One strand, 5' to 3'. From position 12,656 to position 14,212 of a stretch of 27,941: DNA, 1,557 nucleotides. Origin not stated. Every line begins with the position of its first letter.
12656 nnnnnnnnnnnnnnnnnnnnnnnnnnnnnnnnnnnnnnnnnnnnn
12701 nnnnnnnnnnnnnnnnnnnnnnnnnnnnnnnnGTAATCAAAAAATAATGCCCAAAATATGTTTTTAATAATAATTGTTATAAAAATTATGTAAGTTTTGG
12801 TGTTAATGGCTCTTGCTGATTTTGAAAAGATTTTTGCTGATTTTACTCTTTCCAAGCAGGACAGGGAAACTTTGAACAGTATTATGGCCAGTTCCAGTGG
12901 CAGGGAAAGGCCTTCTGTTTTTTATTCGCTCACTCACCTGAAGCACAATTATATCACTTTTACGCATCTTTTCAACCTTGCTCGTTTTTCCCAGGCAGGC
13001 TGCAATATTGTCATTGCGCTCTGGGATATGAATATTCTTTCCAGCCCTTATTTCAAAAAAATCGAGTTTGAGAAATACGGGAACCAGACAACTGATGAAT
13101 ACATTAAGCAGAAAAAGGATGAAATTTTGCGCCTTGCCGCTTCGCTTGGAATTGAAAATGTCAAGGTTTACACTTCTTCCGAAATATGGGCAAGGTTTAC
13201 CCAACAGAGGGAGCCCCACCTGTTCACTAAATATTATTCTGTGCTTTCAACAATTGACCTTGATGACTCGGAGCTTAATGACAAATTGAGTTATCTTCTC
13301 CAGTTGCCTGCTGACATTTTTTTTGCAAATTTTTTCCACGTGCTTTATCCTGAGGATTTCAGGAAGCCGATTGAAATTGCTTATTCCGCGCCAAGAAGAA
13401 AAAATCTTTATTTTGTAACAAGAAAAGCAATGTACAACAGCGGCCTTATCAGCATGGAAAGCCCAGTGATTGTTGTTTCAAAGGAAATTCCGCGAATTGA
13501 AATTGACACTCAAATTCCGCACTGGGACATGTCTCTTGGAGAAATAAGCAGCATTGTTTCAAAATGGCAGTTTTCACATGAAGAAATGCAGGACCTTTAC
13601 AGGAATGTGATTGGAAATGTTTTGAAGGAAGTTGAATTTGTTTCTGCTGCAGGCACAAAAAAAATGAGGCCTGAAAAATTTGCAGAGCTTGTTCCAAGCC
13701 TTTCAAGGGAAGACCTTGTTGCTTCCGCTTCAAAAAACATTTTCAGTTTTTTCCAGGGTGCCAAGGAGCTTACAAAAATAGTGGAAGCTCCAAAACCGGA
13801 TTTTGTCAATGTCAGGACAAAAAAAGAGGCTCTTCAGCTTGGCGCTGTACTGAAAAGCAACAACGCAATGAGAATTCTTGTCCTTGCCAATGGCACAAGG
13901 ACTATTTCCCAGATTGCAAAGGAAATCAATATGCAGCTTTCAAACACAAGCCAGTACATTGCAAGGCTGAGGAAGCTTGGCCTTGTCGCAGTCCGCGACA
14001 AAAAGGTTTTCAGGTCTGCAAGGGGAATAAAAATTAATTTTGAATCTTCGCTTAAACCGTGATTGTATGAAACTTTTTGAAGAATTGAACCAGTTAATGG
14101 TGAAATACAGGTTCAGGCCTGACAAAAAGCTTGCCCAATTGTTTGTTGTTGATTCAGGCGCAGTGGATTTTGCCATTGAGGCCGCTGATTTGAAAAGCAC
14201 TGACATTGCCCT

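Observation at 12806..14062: Catalytically dead TyrRS-like domain fused to a winged HTH, divergently transcribed from the radical-SAM/kinase gene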

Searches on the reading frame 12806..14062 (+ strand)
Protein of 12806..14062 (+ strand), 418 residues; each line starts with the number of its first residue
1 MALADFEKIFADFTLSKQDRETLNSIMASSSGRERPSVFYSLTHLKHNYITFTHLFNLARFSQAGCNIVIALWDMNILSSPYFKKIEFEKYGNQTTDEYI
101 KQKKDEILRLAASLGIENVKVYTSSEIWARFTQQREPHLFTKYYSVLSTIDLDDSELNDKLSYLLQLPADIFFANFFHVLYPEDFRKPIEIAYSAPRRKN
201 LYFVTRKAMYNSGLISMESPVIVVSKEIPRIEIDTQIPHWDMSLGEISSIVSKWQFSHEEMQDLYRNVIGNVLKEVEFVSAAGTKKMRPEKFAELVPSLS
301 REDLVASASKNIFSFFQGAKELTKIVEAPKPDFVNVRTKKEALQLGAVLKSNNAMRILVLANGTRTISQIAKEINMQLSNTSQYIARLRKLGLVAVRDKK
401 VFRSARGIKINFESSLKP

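Call 3: search_protein_families(library=pfam, proteins=[window:12806-14062:+], max_evalue=1)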
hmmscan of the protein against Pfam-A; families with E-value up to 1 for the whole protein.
window:12806-14062:+ (418 aa): 17 families
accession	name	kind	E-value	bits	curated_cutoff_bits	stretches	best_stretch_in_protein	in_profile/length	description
PF01022.26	HTH_5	-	2e-06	28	22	1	359-395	10-46/47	Bacterial regulatory protein, arsR family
PF13412.12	HTH_24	-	0.00044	20.2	21.9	1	359-394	12-47/48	Winged helix-turn-helix DNA-binding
PF14947.12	HTH_45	-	0.00057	20.3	25.5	1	356-408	10-63/77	Winged helix-turn-helix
PF12802.13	MarR_2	-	0.00079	20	27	1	361-397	16-53/61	MarR family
PF16221.11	HTH_47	-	0.0036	17.3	27.1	1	351-395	33-77/78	winged helix-turn-helix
PF01978.25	TrmB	-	0.004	17.4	25.6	1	359-400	17-58/68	Sugar-specific transcriptional regulator TrmB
PF01047.28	MarR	-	0.0081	16.5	24.6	1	362-398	15-51/59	MarR family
PF09339.16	HTH_IclR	-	0.012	15.8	22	1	360-395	12-49/52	IclR helix-turn-helix domain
PF13463.12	HTH_27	-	0.033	14.9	22.2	1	360-399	12-52/68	Winged helix DNA-binding domain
PF13477.12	Glyco_trans_4_2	-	0.066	13.8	23.4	1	309-366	54-111/139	Glycosyl transferase 4-like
PF25212.1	HVO_A0114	-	0.076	13.3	27.6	1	360-400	32-72/84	HVO_A0114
PF01325.25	Fe_dep_repress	-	0.078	13.6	26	1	367-400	25-58/60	Iron dependent repressor, N-terminal DNA binding domain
PF14394.12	DUF4423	-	0.098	12.9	30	1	350-404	19-76/165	Domain of unknown function (DUF4423)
PF02082.26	Rrf2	-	0.15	12.7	30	1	362-396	21-55/132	Iron-dependent Transcriptional regulator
PF12840.13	HTH_20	-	0.19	12.2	27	1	361-397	15-51/51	Helix-turn-helix domain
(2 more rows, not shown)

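Call 4: search_solved_structures(query=window:12806-14062:+, max_evalue=10, show_alignments=3)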
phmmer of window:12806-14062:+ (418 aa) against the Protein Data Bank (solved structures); distinct sequences matched with E-value up to 10: 12.
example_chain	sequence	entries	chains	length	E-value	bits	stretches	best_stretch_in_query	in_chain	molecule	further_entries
1mkm_A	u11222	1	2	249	0.14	14.3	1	354-400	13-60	IclR transcriptional regulator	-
6o8k_A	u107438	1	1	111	0.21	13.7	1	342-398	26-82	Transcriptional regulator, ArsR family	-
13ct_A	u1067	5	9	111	0.21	13.7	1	342-398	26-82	Transcriptional regulator, ArsR family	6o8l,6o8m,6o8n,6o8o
8fis_H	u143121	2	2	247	0.55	12.3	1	90-147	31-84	VRC26.25 Heavy | Heavy chain of bi-specific antibody CAP256L-R27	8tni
5dt1_H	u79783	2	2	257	0.6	12.2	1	91-147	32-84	Fab Heavy chain of broadly neutralizing antibody VRC26.25 | VRC26.25 Heavy Chain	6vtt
2lkp_A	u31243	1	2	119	0.62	12.1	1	344-395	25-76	HTH-type transcriptional regulator NmtR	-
2kko_A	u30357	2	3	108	0.91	11.6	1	343-399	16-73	POSSIBLE TRANSCRIPTIONAL REGULATORY PROTEIN (POSSIBLY ARSR-FAMILY) | Possible transcriptional regulatory arsR-family protein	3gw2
3cuo_A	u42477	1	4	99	1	11.4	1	342-399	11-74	Uncharacterized HTH-type transcriptional regulator ygaV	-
3jth_A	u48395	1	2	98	1.1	11.3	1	343-399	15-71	Transcription activator HlyU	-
5znx_A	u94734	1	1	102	1.2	11.2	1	342-399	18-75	Transcriptional activator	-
2jsc_A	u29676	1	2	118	1.5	10.9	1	343-396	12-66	Transcriptional regulator Rv1994c/MT2050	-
1i8i_B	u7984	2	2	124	1.8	10.6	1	90-155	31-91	EPIDERMAL GROWTH FACTOR RECEPTOR ANTIBODY MR1SCFV HEAVY CHAIN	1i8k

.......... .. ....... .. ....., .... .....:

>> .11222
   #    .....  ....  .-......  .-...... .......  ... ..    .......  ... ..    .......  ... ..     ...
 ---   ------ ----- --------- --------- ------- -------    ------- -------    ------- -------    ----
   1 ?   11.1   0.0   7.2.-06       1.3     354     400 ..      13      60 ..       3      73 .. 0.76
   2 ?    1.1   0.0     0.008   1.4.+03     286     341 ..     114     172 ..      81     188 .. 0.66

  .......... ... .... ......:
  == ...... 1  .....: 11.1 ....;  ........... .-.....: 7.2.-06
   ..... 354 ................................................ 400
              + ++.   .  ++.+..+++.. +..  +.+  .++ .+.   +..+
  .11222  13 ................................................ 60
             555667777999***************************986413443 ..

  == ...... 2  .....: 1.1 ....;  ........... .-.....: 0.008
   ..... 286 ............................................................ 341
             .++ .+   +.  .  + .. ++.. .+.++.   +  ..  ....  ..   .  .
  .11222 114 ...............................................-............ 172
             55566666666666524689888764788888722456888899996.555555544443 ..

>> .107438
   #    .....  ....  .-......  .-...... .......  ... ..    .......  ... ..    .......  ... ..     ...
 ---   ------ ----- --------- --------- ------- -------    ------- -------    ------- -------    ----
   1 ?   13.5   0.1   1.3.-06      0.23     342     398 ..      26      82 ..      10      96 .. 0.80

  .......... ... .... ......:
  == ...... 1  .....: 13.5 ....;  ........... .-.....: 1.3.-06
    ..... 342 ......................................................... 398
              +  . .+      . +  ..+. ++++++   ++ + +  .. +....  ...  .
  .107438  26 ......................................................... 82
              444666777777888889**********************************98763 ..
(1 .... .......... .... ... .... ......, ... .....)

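Call 5: find_homologous_proteins(query=window:12806-14062:+, max_evalue=0.001)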
Query window:12806-14062:+ (418 aa): 12 proteins with E <= 0.001 among 5456 candidates.
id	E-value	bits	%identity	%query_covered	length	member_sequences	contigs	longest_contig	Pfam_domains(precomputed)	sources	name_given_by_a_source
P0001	5.3e-271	916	100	100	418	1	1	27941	PF01022.27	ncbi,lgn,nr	ncbi:MAG: winged helix-turn-helix domain-containing protein [Candidatus ainarchaeum sp.]|nr:winged h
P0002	6.4e-176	603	63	99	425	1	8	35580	PF01022.27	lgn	-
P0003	1.8e-166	572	62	98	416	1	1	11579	PF01022.27,PF14947.13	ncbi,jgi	-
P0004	2.8e-163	561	63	94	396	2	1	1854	PF14947.13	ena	-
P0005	4.1e-162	558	60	98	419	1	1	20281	PF01022.27,PF14947.13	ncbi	-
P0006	2.5e-159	548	59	98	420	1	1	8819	-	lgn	-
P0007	5.4e-154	531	55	99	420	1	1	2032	PF01022.27,PF16221.12,PF14947.13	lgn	-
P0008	1.7e-151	523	54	99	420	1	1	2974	PF01022.27,PF14947.13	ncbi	-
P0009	4.3e-150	518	55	99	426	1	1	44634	PF01022.27,PF16221.12,PF14947.13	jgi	jgi:predicted transcriptional regulator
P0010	1.4e-149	516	61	87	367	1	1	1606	PF01022.27,PF14947.13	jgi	jgi:predicted transcriptional regulator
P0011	7.9e-139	481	54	94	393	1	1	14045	PF14947.13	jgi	-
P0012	1.3e-125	437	54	83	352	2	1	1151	PF13412.13,PF14947.13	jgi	jgi:hypothetical protein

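Call 6: search_protein_families(library=ncbifam, proteins=[window:12806-14062:+], max_evalue=1)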
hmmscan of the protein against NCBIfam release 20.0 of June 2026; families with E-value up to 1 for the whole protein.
window:12806-14062:+ (418 aa): 7 families
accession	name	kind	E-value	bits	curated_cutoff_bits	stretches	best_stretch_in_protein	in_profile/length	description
TIGR01884.1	cas_HTH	subfamily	7.7e-06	25.4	60.2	1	349-399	139-191/202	CRISPR-associated CARF protein Csa3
NF033788.1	HTH_metalloreg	subfamily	0.00016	21.4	55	1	347-399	6-60/77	metalloregulator ArsR/SmtB family transcription factor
NF053610.1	Sso10a_fam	subfamily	0.00018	21.5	60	1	355-407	8-60/64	Sso10a family chromatin protein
NF047906.1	CdPbTransRegCmtR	equivalog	0.0042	17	150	1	337-397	5-67/104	Cd(II)/Pb(II)-sensing metalloregulatory transcriptional regulator CmtR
NF045707.1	Dbac_1936_reg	equivalog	0.021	14.9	115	1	344-398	9-64/99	ArsR/SmtB-type metalloregulator TsoR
NF045919.1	HphnlacHdxRed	equivalog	0.025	13.7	340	1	342-409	203-271/309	p-hydroxyphenylacetate 3-hydroxylase reductase component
TIGR03859.1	PQQ_PqqD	equivalog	0.17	11.8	46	1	353-382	32-61/81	pyrroloquinoline quinone biosynthesis peptide chaperone PqqD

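Call 10: search_solved_structures(query=A1, max_evalue=10, show_alignments=3)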
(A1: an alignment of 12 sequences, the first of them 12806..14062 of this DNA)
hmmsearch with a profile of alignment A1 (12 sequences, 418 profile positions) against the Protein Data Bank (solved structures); distinct sequences matched with E-value up to 10: 9.
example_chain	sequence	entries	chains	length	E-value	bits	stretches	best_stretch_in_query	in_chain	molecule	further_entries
1mkm_A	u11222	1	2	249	0.00076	21.6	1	345-400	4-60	IclR transcriptional regulator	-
2kko_A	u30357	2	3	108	0.012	17.6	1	343-397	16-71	POSSIBLE TRANSCRIPTIONAL REGULATORY PROTEIN (POSSIBLY ARSR-FAMILY) | Possible transcriptional regulatory arsR-family protein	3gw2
6drr_A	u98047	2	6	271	0.058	15.4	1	245-339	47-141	Short-chain dehydrogenase | Putative oxidoreductase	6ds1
13ct_A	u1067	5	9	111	0.14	14.1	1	337-397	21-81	Transcriptional regulator, ArsR family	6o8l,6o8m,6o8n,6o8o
6o8k_A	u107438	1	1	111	0.16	13.9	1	337-397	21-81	Transcriptional regulator, ArsR family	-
8xzv_A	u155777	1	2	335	0.27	13.2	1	299-400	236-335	DNA-directed RNA polymerase subunit alpha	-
3jth_A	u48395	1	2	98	0.32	12.9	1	344-399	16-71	Transcription activator HlyU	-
5znx_A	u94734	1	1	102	0.36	12.8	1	344-399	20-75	Transcriptional activator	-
2lkp_A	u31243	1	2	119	2.2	10.2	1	342-394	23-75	HTH-type transcriptional regulator NmtR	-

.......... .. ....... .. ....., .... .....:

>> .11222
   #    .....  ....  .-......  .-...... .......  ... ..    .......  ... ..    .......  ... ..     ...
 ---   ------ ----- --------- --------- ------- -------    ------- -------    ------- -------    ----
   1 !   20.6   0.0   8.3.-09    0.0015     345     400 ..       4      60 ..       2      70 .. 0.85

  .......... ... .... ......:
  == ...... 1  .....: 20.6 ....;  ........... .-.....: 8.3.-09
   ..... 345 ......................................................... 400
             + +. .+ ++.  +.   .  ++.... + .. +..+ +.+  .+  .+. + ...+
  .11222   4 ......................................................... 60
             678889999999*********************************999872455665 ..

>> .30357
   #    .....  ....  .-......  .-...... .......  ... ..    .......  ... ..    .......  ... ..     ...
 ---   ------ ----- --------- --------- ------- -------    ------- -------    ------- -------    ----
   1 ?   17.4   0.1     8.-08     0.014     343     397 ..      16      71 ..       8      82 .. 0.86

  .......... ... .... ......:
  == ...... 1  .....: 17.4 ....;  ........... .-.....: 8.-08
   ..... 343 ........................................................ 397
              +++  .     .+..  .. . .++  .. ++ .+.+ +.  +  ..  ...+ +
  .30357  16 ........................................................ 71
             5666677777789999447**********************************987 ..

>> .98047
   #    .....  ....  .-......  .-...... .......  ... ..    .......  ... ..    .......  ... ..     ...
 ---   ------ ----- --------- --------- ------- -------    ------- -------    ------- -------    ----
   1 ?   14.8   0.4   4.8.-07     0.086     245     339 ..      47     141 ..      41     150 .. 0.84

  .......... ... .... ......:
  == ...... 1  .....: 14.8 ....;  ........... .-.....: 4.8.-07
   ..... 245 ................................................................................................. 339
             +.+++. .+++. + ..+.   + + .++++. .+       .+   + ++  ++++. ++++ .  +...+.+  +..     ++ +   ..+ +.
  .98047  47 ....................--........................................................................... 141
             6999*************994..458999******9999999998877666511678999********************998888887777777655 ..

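Call 17: find_encoding_contigs(protein=P0009, flank=6000, max_places=2)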
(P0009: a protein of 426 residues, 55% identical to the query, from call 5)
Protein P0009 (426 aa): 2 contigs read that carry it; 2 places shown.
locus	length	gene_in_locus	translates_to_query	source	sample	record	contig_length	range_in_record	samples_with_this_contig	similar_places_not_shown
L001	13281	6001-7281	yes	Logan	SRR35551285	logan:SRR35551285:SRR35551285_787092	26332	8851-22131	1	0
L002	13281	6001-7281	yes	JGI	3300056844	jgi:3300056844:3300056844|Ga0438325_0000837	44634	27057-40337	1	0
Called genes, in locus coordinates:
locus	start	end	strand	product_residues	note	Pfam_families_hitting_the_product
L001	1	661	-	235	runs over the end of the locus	PF01928:CYTH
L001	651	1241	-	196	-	PF13489:Methyltransf_23, PF13847:Methyltransf_31 (faint), PF13649:Methyltransf_25, PF08241:Methyltransf_11 (weak), PF08242:Methyltransf_12 (faint)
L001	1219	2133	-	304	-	-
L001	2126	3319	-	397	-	PF01136:Peptidase_U32 (weak)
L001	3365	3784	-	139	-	-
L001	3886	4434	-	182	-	PF01928:CYTH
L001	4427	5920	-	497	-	PF04055:Radical_SAM, PF13353:Fer4_12 (weak), PF13238:AAA_18 (weak)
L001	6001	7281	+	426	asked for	PF01022:HTH_5 (faint), PF16221:HTH_47 (faint), PF14947:HTH_45 (weak)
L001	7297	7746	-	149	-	PF00293:NUDIX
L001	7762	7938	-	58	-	-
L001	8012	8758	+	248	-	PF00154:RecA_N (weak), PF03796:DnaB_C (weak), PF06745:ATPase, PF08423:Rad51, PF13481:AAA_25, PF23442:DUF7125 (faint), PF13479:AAA_24 (weak)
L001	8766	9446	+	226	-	PF01255:Prenyltransf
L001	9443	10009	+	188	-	-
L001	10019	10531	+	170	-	-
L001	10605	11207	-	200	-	-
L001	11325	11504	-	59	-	-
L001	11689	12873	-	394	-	PF00589:Phage_integrase (weak)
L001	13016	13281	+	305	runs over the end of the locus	PF04204:HTS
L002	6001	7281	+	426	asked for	PF01022:HTH_5 (faint), PF16221:HTH_47 (faint), PF14947:HTH_45 (weak)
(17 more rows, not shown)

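Call 18: find_encoding_contigs(protein=P0002, flank=6000, max_places=2)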
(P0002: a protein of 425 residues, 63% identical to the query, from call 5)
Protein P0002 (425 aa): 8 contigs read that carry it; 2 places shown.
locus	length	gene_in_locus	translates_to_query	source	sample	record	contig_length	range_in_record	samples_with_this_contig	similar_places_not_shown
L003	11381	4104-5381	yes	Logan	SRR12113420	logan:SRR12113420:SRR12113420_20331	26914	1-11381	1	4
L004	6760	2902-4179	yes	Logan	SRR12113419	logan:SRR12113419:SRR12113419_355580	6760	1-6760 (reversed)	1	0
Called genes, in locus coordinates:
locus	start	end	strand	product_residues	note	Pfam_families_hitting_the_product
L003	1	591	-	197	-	?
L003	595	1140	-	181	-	-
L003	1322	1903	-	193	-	PF01978:TrmB (weak)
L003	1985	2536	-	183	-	PF01928:CYTH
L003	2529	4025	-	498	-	PF04055:Radical_SAM, PF13353:Fer4_12 (faint), PF13238:AAA_18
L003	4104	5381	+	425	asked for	PF01022:HTH_5 (faint)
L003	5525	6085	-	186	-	PF13302:Acetyltransf_3, PF13420:Acetyltransf_4, PF00583:Acetyltransf_1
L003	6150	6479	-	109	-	-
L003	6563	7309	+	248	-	PF06745:ATPase, PF08423:Rad51 (weak), PF13481:AAA_25, PF23442:DUF7125 (weak)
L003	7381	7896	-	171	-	-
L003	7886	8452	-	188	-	PF02830:V4R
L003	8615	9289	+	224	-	PF01255:Prenyltransf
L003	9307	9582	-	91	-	-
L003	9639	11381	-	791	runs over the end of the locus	PF01935:DUF87, PF19044:P-loop_TraG, PF12846:AAA_10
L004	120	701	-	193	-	PF01978:TrmB (weak)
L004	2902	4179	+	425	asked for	PF01022:HTH_5 (faint)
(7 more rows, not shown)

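Call 19: predict_structure(alignment_id=A1)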
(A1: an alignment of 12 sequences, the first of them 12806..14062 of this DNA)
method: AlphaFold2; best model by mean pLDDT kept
length: 418 residues; sequences in the alignment: 12
mean_pLDDT: 71.9   pTM: 0.58
mean pLDDT of the five models: 71.9, 64.2, 61.9, 60.9, 51.1
residues with pLDDT >= 90: 53; 70-90: 197; 50-70: 136; < 50: 32
segments of 3 or more residues with pLDDT < 50: 44-47, 225-238, 326-331, 414-418
pLDDT, mean of each block of 10 residues (from residue 1): 59 58 64 67 55 70 78 70 54 71 78 77 83 70 76 58 66 76 62 57 76 69 49 42 73 78 76 88 91 92 91 80 52 67 79 88 90 93 90 85 69 47
secondary structure, 60 per line:
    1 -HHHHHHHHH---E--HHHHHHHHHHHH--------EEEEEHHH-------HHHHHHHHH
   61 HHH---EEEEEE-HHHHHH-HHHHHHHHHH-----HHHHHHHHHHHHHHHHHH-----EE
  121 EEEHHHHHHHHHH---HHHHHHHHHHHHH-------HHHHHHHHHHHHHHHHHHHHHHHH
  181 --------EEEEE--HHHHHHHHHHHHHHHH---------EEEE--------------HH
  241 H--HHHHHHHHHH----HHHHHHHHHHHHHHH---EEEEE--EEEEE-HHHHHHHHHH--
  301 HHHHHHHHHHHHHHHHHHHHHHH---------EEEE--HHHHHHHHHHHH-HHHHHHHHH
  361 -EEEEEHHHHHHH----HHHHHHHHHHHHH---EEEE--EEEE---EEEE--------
elements in order: H2-10 H17-28 E37-41 H52-63 E67-72 H74-79 H81-90 H96-113 E119-123 H124-133 H137-149 H157-180 E189-193 H196-211 E221-224 H244-253 H258-272 E276-280 E283-287 H289-298 H301-323 E333-336 H339-350 H352-360 E362-366 H367-373 H378-390 E394-397 E400-403 E407-410

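Call 21: fold_search(model_id=the predicted structure, library=pdb)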
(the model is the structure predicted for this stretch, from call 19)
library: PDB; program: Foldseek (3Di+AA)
matches with E <= 10: 1424; with E <= 0.001: 123
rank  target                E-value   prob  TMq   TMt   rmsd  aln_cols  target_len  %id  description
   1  2cyb_B                1.3e-09  1.00  0.44  0.55   8.0       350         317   14  Crystal structure of Tyrosyl-tRNA Synthetase complexed with L-tyrosine from Archaeoglobus fulgidus (released 2005-11-22)
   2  2cyb_A                5.9e-09  1.00  0.44  0.55   7.9       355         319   15  Crystal structure of Tyrosyl-tRNA Synthetase complexed with L-tyrosine from Archaeoglobus fulgidus (released 2005-11-22)
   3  7sc6_A                3.5e-08  1.00  0.45  0.52   8.1       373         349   13  tRNA-like Structure from Brome Mosaic Virus Bound to Tyrosyl-tRNA Synthetase from Phaseolus vulgaris. Conformation: Bo (released 2021-12-01)
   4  2j5b_B                4.8e-08  1.00  0.45  0.55   6.7       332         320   13  Structure of the Tyrosyl tRNA synthetase from Acanthamoeba polyphaga Mimivirus complexed with tyrosynol (released 2007-09-25)
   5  4q93                  4.8e-08  1.00  0.45  0.54   7.4       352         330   11  Crystal structure of resveratrol bound human tyrosyl tRNA synthetase (released 2014-12-17)
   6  7rot_A                5.9e-08  1.00  0.46  0.53  10.0       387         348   11  Plasmodium falciparum tyrosyl-tRNA synthetase, S234C mutant, in complex with ML901-Tyr (released 2022-06-08)
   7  3qe4_B                6.6e-08  1.00  0.43  0.56   7.7       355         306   11  An evolved aminoacyl-tRNA Synthetase with atypical polysubstrate specificity (released 2011-02-16)
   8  9cll_B                6.6e-08  1.00  0.44  0.51   8.0       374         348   12  Plasmodium falciparum tyrosyl-tRNA synthetase in complex with ML471-Tyr (released 2024-11-27)
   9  1n3l                  8.9e-08  1.00  0.44  0.53   7.7       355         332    9  Crystal structure of a human aminoacyl-tRNA synthetase cytokine (released 2002-11-20)
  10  7ror_B                9.4e-08  1.00  0.43  0.49   8.3       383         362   12  Plasmodium falciparum tyrosyl-tRNA synthetase in complex with tyrosine-AMP (released 2022-06-08)
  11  7ros_A                1.0e-07  1.00  0.44  0.51   7.7       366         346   13  Plasmodium falciparum tyrosyl-tRNA synthetase in complex with ML901-Tyr (released 2022-06-08)
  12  3vgj_A                1.1e-07  1.00  0.48  0.55   6.7       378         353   12  Crystal of Plasmodium falciparum tyrosyl-tRNA synthetase (PfTyrRS)in complex with adenylate analog (released 2012-07-25)
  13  5thh                  1.5e-07  1.00  0.43  0.52   7.8       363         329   10  Crystal structure of a human tyrosyl-tRNA synthetase mutant (released 2017-05-17)
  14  2ag6                  1.6e-07  1.00  0.44  0.57   7.3       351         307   12  Crystal structure of p-bromo-l-phenylalanine-tRNA sythetase in complex with p-bromo-l-phenylalanine (released 2006-04-04)
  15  9cll_A                1.6e-07  1.00  0.43  0.49   7.9       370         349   13  Plasmodium falciparum tyrosyl-tRNA synthetase in complex with ML471-Tyr (released 2024-11-27)
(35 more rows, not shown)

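Call 22: search_protein_representatives(alignment_id=A1)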
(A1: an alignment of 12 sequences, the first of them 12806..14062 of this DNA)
Query: 12 sequences, 418 profile positions. Proteins with E-value up to 0.001 (for the whole library): 131; up to 1e-10: 92; up to 1e-30: 42. The best 131 are listed.
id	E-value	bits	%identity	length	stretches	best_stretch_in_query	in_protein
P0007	2.6e-217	738.0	-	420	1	2-417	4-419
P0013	4.5e-93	328.7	-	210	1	209-418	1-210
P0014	1.2e-76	274.6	-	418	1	31-414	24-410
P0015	6.4e-76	272.2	-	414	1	13-415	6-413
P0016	1.1e-74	268.2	-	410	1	11-416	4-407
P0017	2.5e-73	263.7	-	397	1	14-416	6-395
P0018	7.6e-71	255.5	-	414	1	13-414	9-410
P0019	2.2e-70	254.0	-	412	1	30-411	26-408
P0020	1.1e-69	251.7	-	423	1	7-416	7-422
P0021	2.1e-67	244.2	-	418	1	11-413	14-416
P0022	9.3e-66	238.8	-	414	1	17-414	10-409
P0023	8.7e-65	235.6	-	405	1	26-411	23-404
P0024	5.7e-62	226.3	-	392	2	14-264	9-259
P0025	2.3e-61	224.3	-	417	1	5-413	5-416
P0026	5.3e-60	219.8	-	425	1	20-417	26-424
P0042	1.5e-39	152.5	-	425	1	6-411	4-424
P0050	1.3e-33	132.9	-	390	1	40-401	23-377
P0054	3.2e-30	121.7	-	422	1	10-412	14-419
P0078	1.8e-16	76.4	-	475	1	37-413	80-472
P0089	1.7e-12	63.3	-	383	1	38-408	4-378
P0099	3.0e-11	59.2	-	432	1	15-412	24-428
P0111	1.3e-09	53.8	-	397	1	37-412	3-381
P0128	7.4e-07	44.7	-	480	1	17-411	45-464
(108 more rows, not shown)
